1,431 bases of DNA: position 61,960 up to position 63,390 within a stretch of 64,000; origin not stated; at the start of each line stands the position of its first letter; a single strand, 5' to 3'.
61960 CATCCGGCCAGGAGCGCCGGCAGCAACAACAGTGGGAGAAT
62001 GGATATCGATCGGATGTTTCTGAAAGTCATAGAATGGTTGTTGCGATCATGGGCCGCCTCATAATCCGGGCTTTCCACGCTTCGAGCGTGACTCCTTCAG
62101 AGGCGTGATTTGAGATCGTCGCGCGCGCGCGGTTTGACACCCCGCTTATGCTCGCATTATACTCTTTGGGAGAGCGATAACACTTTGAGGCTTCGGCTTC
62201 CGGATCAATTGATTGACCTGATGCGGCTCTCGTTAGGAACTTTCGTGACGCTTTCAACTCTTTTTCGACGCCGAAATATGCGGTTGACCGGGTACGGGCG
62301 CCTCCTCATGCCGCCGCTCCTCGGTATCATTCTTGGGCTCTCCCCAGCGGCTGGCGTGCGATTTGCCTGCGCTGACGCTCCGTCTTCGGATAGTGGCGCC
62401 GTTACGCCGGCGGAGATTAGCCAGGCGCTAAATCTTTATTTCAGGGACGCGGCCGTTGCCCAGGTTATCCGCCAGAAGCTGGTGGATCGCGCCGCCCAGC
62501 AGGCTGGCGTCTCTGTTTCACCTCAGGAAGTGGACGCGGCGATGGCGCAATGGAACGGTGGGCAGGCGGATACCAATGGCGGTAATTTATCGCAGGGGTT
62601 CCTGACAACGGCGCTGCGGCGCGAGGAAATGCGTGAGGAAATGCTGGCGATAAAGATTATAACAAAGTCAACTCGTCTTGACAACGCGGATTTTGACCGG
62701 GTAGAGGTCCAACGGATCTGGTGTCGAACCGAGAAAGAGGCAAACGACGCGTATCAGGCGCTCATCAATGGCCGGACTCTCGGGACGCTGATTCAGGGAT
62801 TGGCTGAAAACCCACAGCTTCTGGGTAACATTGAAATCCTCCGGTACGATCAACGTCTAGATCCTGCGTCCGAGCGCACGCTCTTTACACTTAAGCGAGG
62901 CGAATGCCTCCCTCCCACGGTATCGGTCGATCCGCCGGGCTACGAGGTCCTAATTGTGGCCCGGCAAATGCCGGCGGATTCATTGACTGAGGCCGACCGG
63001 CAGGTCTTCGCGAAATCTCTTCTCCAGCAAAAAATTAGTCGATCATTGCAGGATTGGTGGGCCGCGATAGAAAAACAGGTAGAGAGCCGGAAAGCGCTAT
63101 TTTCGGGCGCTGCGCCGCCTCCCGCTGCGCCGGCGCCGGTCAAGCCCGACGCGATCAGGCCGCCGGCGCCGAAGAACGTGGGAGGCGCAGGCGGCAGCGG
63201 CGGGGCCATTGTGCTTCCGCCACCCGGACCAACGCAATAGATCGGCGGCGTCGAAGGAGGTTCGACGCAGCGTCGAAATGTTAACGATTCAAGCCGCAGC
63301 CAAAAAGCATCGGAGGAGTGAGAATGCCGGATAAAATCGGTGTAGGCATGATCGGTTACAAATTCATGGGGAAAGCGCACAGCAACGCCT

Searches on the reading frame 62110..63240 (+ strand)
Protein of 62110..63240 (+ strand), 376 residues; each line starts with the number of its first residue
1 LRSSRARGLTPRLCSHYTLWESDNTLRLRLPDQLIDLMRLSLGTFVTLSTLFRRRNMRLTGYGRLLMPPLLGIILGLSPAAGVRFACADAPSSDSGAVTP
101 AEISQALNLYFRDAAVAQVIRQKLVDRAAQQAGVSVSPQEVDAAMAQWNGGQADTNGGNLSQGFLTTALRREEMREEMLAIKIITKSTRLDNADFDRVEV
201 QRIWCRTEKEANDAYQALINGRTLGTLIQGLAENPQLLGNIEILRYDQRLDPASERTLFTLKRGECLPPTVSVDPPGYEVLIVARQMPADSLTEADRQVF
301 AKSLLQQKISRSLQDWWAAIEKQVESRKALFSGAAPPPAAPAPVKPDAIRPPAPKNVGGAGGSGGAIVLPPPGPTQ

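Call 48: search_protein_families(library=pfam, proteins=[window:62110-63240:+], max_evalue=0.01)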
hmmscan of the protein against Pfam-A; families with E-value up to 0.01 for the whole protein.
window:62110-63240:+ (376 aa): 3 families
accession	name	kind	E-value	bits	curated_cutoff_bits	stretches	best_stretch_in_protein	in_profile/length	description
PF13624.11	SurA_N_3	-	3.9e-06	27.2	27.2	1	105-180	77-149/162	SurA-like N-terminal domain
PF13623.11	SurA_N_2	-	0.00018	21.8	28.5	1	107-149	81-122/145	SurA-like N-terminal domain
PF13145.12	Rotamase_2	-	0.0041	18.4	27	0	207-289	31-111/121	PPIC-type PPIASE domain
